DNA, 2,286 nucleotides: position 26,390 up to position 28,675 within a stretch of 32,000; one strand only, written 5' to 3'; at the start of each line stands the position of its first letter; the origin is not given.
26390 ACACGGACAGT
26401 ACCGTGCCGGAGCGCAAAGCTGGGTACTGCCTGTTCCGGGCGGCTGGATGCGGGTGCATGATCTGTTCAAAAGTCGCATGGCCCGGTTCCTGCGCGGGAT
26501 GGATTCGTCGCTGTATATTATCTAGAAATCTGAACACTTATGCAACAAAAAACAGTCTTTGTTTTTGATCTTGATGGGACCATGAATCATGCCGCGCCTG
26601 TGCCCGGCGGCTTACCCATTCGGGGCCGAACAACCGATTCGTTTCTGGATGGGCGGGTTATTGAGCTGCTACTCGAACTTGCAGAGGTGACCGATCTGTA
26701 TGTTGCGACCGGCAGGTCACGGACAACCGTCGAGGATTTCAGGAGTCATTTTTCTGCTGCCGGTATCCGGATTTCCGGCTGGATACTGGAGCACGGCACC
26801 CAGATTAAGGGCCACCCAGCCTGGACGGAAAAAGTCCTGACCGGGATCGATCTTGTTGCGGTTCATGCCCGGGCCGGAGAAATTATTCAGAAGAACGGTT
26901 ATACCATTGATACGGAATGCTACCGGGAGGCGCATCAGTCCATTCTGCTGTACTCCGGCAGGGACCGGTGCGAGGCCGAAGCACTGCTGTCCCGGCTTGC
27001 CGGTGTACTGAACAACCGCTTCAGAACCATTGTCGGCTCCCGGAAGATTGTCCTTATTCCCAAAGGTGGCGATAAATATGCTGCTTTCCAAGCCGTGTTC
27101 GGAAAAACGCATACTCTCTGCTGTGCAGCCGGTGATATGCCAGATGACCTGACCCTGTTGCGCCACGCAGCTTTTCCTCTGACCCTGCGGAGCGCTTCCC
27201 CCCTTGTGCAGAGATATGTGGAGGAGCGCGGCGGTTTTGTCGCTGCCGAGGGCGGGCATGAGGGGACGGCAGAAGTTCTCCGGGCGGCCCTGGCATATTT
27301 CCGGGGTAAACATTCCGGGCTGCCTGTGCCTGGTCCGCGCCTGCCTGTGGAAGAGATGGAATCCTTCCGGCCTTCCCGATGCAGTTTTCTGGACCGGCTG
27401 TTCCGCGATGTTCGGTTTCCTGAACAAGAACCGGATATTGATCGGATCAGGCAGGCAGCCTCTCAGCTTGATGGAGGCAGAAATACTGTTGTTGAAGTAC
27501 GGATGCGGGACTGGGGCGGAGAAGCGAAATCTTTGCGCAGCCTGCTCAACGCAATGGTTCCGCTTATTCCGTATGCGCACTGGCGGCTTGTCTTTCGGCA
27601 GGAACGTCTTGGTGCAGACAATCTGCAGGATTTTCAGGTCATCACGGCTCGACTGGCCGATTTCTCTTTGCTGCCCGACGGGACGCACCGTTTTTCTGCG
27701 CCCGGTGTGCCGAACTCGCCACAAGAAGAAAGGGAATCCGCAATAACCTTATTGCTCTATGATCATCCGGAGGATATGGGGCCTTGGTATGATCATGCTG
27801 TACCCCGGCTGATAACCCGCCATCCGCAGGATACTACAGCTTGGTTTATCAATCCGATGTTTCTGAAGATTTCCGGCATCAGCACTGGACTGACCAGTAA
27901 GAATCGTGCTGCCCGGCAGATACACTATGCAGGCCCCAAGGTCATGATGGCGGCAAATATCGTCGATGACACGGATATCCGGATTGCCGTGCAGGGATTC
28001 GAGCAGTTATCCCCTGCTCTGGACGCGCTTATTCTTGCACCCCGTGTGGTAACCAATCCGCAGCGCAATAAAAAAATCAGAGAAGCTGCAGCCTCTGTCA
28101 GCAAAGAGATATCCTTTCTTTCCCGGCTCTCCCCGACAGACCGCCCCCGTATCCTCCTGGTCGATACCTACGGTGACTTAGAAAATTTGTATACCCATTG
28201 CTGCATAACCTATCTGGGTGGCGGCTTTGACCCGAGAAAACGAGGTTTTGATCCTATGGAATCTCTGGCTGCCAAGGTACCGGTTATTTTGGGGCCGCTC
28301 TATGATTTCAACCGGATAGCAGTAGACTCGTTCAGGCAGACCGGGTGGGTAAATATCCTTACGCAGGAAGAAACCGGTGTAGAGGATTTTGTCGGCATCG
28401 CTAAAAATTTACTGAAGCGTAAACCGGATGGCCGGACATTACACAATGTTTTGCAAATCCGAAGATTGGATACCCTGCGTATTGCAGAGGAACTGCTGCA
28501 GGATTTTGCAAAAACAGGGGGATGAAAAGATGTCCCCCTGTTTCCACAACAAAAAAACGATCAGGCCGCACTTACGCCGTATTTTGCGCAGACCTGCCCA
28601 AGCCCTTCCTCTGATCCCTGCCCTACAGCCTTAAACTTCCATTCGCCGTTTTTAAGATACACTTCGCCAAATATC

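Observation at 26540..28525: HAD phosphatase fused to a Kdo-transferase-like GT-B glycosyltransferase as the last enzyme of the Ter-linked operon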

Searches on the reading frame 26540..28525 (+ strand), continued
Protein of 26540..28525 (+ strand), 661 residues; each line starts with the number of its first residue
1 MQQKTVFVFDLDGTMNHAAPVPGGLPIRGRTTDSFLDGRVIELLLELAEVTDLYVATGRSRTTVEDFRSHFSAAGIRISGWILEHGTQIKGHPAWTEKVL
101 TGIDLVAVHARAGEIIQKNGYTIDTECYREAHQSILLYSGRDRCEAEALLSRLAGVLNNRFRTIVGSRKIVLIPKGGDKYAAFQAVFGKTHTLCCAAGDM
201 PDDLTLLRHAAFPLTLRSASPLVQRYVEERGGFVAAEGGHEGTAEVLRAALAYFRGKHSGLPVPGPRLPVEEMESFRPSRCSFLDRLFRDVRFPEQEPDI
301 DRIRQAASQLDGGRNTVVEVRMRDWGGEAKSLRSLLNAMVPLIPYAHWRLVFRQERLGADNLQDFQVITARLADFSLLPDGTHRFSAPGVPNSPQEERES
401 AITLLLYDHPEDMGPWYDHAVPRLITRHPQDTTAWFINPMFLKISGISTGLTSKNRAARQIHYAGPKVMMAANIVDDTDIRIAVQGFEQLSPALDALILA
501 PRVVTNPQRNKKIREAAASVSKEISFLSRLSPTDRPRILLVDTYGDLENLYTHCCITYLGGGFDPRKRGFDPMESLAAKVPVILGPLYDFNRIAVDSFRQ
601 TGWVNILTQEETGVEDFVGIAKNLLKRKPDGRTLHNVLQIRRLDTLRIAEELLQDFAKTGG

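Call 27: fold_search(model_id=the predicted structure, library=pdb)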
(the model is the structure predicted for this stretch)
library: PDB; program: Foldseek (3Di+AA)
matches with E <= 10: 1435; with E <= 0.001: 203
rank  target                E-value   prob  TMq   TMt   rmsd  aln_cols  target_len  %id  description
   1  2xci_B                1.9e-10  1.00  0.30  0.51  10.0       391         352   14  Membrane-embedded monofunctional glycosyltransferase WaaA of Aquifex aeolicus, substrate-free form (released 2011-05-11)
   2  2xci_C                2.5e-10  1.00  0.31  0.53  12.8       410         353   15  Membrane-embedded monofunctional glycosyltransferase WaaA of Aquifex aeolicus, substrate-free form (released 2011-05-11)
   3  2xci_A                3.1e-10  1.00  0.32  0.54  11.1       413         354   16  Membrane-embedded monofunctional glycosyltransferase WaaA of Aquifex aeolicus, substrate-free form (released 2011-05-11)
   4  1s2o                  2.3e-09  1.00  0.28  0.69   4.8       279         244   17  X-Ray structure of the sucrose-phosphatase (SPP) from Synechocystis sp. PCC6803 at 1.40 A resolution (released 2005-02-22)
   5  2pq0_B                3.4e-08  1.00  0.25  0.57   5.8       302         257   18  Crystal structure of Hyopthetical protein (gk_1056) from geobacillus Kaustophilus HTA426 (released 2008-05-06)
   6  2pq0_A                5.9e-08  1.00  0.24  0.57   8.6       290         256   18  Crystal structure of Hyopthetical protein (gk_1056) from geobacillus Kaustophilus HTA426 (released 2008-05-06)
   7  4bfc                  1.1e-07  1.00  0.22  0.68   7.3       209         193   18  Crystal structure of the C-terminal CMP-Kdo binding domain of WaaA from Acinetobacter baumannii (released 2014-04-02)
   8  6qj6_E                1.2e-07  1.00  0.26  0.60   5.4       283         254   17  The structure of Trehalose-6-phosphatase from Burkholderia pseudomallei (released 2020-01-15)
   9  1nf2_A                3.1e-07  1.00  0.24  0.56   8.3       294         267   15  X-ray crystal structure of TM0651 from Thermotoga maritima (released 2003-09-16)
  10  1rlm_A                3.6e-07  1.00  0.28  0.62   5.3       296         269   16  Crystal Structure of ybiV from Escherichia coli K12 (released 2004-12-07)
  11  9hn3_A                4.5e-07  1.00  0.25  0.59   6.1       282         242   14  Mouse phosphomannomutase 2 in apo state from crystals with PEG 3350 (released 2025-12-24)
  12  8sfw                  7.4e-07  1.00  0.19  0.27  24.7       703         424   10  Crystal structure of TuUGT202A2 (Tetur22g00270) in complex with quercetin (released 2024-04-17)
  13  5djs_A                7.9e-07  1.00  0.28  0.33  12.8       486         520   12  Thermobaculum terrenum O-GlcNAc transferase mutant - K341M (released 2015-10-28)
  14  8sfy                  1.6e-06  1.00  0.17  0.25  24.1       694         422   10  Crystal structure of TuUGT202A2 (Tetur22g00270) in complex with UDP-glucose (released 2023-09-13)
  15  6pnt                  1.7e-06  1.00  0.19  0.27  24.0       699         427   10  Structural Characterization of UDP-glycosyltransferase from Tetranychus Urticae (released 2020-07-08)
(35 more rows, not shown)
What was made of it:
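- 26540..27307 (+): HAD-IIB phosphatase domain (aa 1-256), with motifs I-IV intact. Foldseek hits to sucrose-phosphatase 1s2o (E 2.3e-9), T6PP 6qj6 and PMM2 (call 27).
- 27476..27880 (+): GT-B N-terminal (acceptor) half, aa 313-447. Invariant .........K loop after beta1. Family-specific motifs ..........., APGVP, YDHPED..PWY, NPM.LK. Covered by the ~400-column Foldseek alignment to WaaA 2xci (call 27).
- On GT30 / WaaA Kdo transferase: Foldseek alignment to 2xci over ~400 columns, E 1.9e-10 (call 27).
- On HAD superfamily, subfamily IIB (Cof/SPP/T6PP/PMM type): Foldseek hits to SPP 1s2o (E 2.3e-9, TMt 0.69), T6PP 6qj6 and PMM2 (call 27). PMM-type mutases share the fold (call 27).
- Closest known: Bifunctional glycoside-phosphate synthase/phosphatases. 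Same: The HAD domain is structurally closest to SPP and T6PP (call 27).
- Checked: Foldseek top PDB hit WaaA 2xci, E 1.9e-10 over ~400 columns (call 27)
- Foldseek top hits: WaaA at E 1.9e-10 over both GT-B halves, then SPP, T6PP and PMM for the HAD (call 27) GT plus HAD-IIB is the hallmark of compatible-solute synthesis, and the best HAD structural hits are SPP and T6PP (call 27). OGT-type GT-B structures are among the weaker Foldseek hits (call 27).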

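Call 28: find_encoding_contigs(protein=P0003, flank=10000, max_places=1)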
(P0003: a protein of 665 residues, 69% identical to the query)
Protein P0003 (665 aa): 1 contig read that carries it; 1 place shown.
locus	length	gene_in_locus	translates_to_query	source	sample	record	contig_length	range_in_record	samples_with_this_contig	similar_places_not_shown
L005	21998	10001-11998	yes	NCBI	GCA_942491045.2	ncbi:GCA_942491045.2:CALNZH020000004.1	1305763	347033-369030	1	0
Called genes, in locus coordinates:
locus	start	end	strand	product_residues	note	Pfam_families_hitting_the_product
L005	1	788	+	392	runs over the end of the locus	PF01699:Na_Ca_ex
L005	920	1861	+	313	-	PF15609:PRTase_2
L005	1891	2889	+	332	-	PF11202:StiP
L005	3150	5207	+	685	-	PF12161:HsdM_N, PF02384:N6_Mtase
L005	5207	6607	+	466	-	PF01420:Methylase_S (weak)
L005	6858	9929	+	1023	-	PF04313:HSDR_N, PF00270:DEAD, PF04851:ResIII, PF18766:SWI2_SNF2, PF22679:T1R_D3-like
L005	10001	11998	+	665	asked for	-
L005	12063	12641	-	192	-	PF02342:TerD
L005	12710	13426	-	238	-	PF05099:TerB (weak)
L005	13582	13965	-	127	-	-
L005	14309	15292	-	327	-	PF04055:Radical_SAM, PF06968:BATS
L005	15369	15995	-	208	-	-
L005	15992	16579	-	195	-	PF01871:AMMECR1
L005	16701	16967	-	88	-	PF06803:DUF1232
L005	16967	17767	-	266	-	PF00106:adh_short, PF13561:adh_short_C2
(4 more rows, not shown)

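Call 29: find_encoding_contigs(protein=P0014, flank=10000, max_places=1)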
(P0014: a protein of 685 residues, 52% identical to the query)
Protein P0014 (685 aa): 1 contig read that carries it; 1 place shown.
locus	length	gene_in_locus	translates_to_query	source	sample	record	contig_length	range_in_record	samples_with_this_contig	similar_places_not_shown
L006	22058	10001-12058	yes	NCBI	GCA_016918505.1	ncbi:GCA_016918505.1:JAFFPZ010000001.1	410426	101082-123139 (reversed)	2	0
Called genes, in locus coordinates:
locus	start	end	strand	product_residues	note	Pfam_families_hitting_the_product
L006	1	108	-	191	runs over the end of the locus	-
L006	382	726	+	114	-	PF13936:HTH_38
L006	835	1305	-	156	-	-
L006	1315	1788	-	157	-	PF05990:DUF900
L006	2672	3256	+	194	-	PF02342:TerD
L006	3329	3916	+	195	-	PF02342:TerD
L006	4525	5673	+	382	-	PF01699:Na_Ca_ex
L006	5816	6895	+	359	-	PF15609:PRTase_2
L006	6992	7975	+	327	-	PF11202:StiP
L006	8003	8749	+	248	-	PF08282:Hydrolase_3 (faint)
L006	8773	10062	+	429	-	-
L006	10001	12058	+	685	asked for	-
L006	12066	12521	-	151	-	PF05099:TerB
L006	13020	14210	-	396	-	PF07690:MFS_1, PF00083:Sugar_tr (weak)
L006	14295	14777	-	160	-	PF22381:Staph_reg_Sar_Rot (faint), PF12802:MarR_2, PF01047:MarR, PF13463:HTH_27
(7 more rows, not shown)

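Call 30: find_encoding_contigs(protein=P0007, flank=10000, max_places=1)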
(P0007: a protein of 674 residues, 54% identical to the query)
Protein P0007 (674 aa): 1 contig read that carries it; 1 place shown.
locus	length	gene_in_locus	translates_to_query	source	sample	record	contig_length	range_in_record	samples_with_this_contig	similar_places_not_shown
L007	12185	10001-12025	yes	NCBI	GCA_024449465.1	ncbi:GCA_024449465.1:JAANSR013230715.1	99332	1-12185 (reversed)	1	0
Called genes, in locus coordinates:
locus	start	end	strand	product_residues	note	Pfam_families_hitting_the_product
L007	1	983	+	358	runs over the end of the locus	PF00092:VWA, PF13519:VWA_2 (weak), PF15616:TerY_C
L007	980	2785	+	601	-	PF13672:PP2C_2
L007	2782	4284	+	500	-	PF00069:Pkinase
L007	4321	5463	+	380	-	PF01699:Na_Ca_ex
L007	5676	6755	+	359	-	PF15609:PRTase_2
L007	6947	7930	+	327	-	PF11202:StiP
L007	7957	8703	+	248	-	PF08282:Hydrolase_3 (faint)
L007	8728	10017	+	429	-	-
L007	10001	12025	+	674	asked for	-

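Call 46: search_protein_families(library=padloc, proteins=[window:26540-28525:+], max_evalue=0.01)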
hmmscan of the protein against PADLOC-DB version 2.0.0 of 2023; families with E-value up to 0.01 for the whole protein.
window:26540-28525:+ (661 aa): 0 families

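Call 50: find_related_loci(query=A1, collection=genome_contigs, flank=10000)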
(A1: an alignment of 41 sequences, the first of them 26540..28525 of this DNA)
Query A1 (661 aa) in genome_contigs; peptide patterns used: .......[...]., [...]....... (x = any residue, [..] = any of these).
45 stretches matched a pattern; 19 encode a relative of the query (tblastn E <= 1e-3); 18 distinct loci.
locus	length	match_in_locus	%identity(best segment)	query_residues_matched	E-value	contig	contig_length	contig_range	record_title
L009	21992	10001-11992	69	1-659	0e+0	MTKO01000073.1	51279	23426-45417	Candidatus Electrothrix aarhusensis isolate MCF Contig22, whole genome shotgun sequence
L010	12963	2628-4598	55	3-659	0e+0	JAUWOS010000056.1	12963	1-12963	MAG: Desulfobacterales bacterium isolate CSMAG_2456 CSMAG_2456_k141_526611_length_12963_cov_11.5144, whole genome shotgu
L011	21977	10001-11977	51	2-661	0e+0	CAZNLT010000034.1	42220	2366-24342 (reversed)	MAG TPA_asm: uncultured Desulfobacterales bacterium isolate binchicken_co8_349 genome assembly, contig: NODE_920_length_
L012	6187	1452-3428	52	2-661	0e+0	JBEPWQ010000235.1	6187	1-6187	MAG: Desulfobacteraceae bacterium isolate 01_S196.rosella_refined.105 NODE_9611_length_6187_cov_3.817162, whole genome s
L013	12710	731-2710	50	8-653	0e+0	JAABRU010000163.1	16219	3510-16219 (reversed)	MAG: Desulfobacteraceae bacterium isolate S08.Bin136 Scaffold_2834, whole genome shotgun sequence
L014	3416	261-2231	47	7-661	0e+0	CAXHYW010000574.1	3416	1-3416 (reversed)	MAG TPA_asm: uncultured Desulfobacteraceae bacterium isolate SRR13485161_binner123_1 genome assembly, contig: ERZ1421221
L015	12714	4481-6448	50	2-657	0e+0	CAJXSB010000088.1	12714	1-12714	MAG TPA_asm: uncultured Desulfococcus sp. isolate SRR6201696_bin.2_MetaBAT_v2.12.1_MAG genome assembly, contig: NODE_627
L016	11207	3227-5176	49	3-657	0e+0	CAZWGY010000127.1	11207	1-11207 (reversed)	MAG TPA_asm: uncultured Desulfobacteraceae bacterium isolate SRP332253_co1_124 genome assembly, contig: NODE_9794_length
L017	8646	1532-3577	46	2-657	0e+0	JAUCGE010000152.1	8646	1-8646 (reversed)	Desulfobacterales bacterium HSG16 NODE_250_length_8646, whole genome shotgun sequence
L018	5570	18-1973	49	3-659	0e+0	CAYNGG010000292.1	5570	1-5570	MAG TPA_asm: uncultured Desulfobacteraceae bacterium isolate binchicken_co8_379 genome assembly, contig: NODE_29211_leng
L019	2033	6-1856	51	47-661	0e+0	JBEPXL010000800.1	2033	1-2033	MAG: Desulfobacteraceae bacterium isolate 02_S197.metabat2_refined.021 NODE_83754_length_2033_cov_2.035152, whole genome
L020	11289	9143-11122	50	1-661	0e+0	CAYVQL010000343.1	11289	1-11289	MAG TPA_asm: uncultured Enterobacterales bacterium isolate SRP077602_co7_23 genome assembly, contig: NODE_26446_length_1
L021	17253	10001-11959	48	1-659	0e+0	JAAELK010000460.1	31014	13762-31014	MAG: Desulfobacteraceae bacterium isolate Bpl_3 BplG_CONTIG5292855, whole genome shotgun sequence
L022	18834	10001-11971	53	2-658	0e+0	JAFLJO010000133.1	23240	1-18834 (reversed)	MAG: Desulfocapsa sp. isolate MC-01 c_000001163012, whole genome shotgun sequence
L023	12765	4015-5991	52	2-661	0e+0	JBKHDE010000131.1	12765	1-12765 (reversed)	MAG: Desulfococcaceae bacterium isolate D1M03_4 NODE_2857_length_12765_cov_7.347207, whole genome shotgun sequence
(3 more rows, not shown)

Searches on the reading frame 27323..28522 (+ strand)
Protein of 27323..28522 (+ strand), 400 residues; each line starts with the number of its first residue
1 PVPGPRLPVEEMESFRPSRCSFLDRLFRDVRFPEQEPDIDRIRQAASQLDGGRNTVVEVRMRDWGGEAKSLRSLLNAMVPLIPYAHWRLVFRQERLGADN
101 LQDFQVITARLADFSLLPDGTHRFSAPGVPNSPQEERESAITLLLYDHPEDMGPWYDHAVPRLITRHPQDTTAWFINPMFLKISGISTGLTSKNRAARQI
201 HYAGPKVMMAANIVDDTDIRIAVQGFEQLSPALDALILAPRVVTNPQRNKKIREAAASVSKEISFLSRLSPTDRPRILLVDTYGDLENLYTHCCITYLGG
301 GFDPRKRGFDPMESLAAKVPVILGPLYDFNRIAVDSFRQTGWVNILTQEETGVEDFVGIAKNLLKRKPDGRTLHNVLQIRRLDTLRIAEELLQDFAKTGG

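Call 48: search_protein_representatives(alignment_id=A3)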
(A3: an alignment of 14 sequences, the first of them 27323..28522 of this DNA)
Query: 14 sequences, 423 profile positions. Proteins with E-value up to 0.001 (for the whole library): 2661; up to 1e-10: 23; up to 1e-30: 5. The best 150 are listed.
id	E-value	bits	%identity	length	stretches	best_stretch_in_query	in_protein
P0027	3.2e-179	612.3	-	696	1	4-422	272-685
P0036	1.9e-174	596.6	-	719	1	2-422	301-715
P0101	1.7e-142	491.4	-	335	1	61-398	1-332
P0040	7.2e-86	304.8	-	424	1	2-205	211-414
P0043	8.8e-74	265.0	-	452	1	3-177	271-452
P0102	3.8e-28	114.6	-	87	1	312-397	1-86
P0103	4.9e-20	87.9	-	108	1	41-104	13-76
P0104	1.5e-17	79.7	-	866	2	202-339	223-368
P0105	1.7e-15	72.9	-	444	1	223-395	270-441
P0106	4.4e-13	65.0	-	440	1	177-361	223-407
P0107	6.8e-13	64.4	-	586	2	238-352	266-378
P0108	1.5e-12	63.2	-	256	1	191-396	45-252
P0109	2.0e-12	62.8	-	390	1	235-393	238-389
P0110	2.1e-12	62.7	-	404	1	216-389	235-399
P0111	6.9e-12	61.0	-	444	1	197-354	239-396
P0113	1.0e-11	60.5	-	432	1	208-392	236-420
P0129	4.4e-10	55.1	-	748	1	234-352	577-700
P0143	1.0e-09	53.9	-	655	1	207-403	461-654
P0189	9.8e-09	50.7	-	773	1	193-363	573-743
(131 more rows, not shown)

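Call 49: search_protein_families(library=pfam, proteins=[P0104, P0105, P0106, P0107, P0110, P0113, P0129, P0143, P0189, P0101], max_evalue=0.001)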
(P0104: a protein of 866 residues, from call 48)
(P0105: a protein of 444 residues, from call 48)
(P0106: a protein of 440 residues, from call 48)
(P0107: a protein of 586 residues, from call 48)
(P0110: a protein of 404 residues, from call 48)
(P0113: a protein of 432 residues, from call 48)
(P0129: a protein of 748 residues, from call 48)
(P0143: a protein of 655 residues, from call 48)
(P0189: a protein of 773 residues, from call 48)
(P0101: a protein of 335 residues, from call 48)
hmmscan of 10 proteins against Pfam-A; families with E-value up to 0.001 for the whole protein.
P0104 (866 aa): 5 families
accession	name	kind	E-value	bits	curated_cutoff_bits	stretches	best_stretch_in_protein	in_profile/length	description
PF04413.22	Glycos_transf_N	-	9.2e-115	380.9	23.9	2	466-643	2-179/179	3-Deoxy-D-manno-octulosonic-acid transferase (kdotransferase)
PF00534.26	Glycos_transf_1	-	9.7e-17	61.5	26.4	2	681-833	34-171/172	Glycosyl transferases group 1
PF13524.12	Glyco_trans_1_2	-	1.8e-05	25.1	25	0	769-835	67-129/144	Glycosyl transferase-like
PF02350.25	Epimerase_2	-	4.5e-05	22.9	30.6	1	608-712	122-235/347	UDP-N-acetylglucosamine 2-epimerase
PF13692.12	Glyco_trans_1_4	-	0.00028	21.6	27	0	681-818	21-140/142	Glycosyl transferases group 1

P0105 (444 aa): 2 families
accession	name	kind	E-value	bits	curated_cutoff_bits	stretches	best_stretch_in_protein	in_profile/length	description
PF04413.22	Glycos_transf_N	-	2.6e-11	43.8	23.9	1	85-228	25-175/179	3-Deoxy-D-manno-octulosonic-acid transferase (kdotransferase)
PF00534.26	Glycos_transf_1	-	7.7e-06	26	26.4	1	268-421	32-171/172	Glycosyl transferases group 1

P0106 (440 aa): 2 families
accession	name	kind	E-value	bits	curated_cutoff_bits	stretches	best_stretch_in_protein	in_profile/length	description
PF04413.22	Glycos_transf_N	-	7e-54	182.5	23.9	1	54-231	2-179/179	3-Deoxy-D-manno-octulosonic-acid transferase (kdotransferase)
PF00534.26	Glycos_transf_1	-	5.1e-08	33.1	26.4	1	269-419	33-169/172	Glycosyl transferases group 1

P0107 (586 aa): 3 families
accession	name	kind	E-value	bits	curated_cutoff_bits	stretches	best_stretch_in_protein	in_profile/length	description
PF04413.22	Glycos_transf_N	-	9.7e-72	240.7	23.9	1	33-211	1-179/179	3-Deoxy-D-manno-octulosonic-acid transferase (kdotransferase)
PF00534.26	Glycos_transf_1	-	5.7e-15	55.7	26.4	2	302-393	76-164/172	Glycosyl transferases group 1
PF02371.22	Transposase_20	-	0.00037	21.3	21.3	0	269-298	23-52/87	Transposase IS116/IS110/IS902 family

P0110 (404 aa): 2 families
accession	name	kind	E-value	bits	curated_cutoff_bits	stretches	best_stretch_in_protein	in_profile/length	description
PF04413.22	Glycos_transf_N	-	1.5e-33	116.3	23.9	1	46-205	17-179/179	3-Deoxy-D-manno-octulosonic-acid transferase (kdotransferase)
PF00534.26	Glycos_transf_1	-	2.9e-06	27.4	26.4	1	237-388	31-166/172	Glycosyl transferases group 1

P0113 (432 aa): 2 families
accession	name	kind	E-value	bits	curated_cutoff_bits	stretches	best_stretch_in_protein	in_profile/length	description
PF04413.22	Glycos_transf_N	-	2.1e-54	184.2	23.9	1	35-210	3-178/179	3-Deoxy-D-manno-octulosonic-acid transferase (kdotransferase)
PF00534.26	Glycos_transf_1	-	5.4e-05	23.2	26.4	1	250-403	33-171/172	Glycosyl transferases group 1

P0129 (748 aa): 2 families
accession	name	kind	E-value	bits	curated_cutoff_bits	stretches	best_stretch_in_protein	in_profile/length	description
PF04413.22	Glycos_transf_N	-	4e-41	141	23.9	1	337-526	3-179/179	3-Deoxy-D-manno-octulosonic-acid transferase (kdotransferase)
PF03279.18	Lip_A_acyltrans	-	4.7e-27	95.4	22.3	1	15-288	24-294/295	Bacterial lipid A biosynthesis acyltransferase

P0143 (655 aa): 2 families
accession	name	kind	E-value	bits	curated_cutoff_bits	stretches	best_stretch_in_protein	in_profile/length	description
PF04413.22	Glycos_transf_N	-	1e-52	178.7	23.9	1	262-437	3-178/179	3-Deoxy-D-manno-octulosonic-acid transferase (kdotransferase)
PF04028.18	DUF374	-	3.7e-29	100.6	26.8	1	64-131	1-68/69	Domain of unknown function (DUF374)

P0189 (773 aa): 4 families
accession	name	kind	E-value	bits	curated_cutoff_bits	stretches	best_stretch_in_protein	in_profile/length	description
PF01075.23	Glyco_transf_9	-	2e-37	129.3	22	1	72-294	1-224/247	Glycosyltransferase family 9 (heptosyltransferase)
PF04413.22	Glycos_transf_N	-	3e-13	50.2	23.9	1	402-557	14-173/179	3-Deoxy-D-manno-octulosonic-acid transferase (kdotransferase)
PF00534.26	Glycos_transf_1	-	8.2e-07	29.1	26.4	1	601-752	32-168/172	Glycosyl transferases group 1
PF13439.12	Glyco_transf_4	-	0.00033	21.2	28.5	0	510-555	116-161/170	Glycosyltransferase Family 4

P0101 (335 aa): 0 families
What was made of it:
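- On GT30 / WaaA Kdo transferase: All 9 outgroup hits tested do carry PF04413 (call 49).
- nearest non-family hits among 1.84 billion representatives are true WaaA; 9 of 9 tested carry PF04413 (calls 48, 49)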
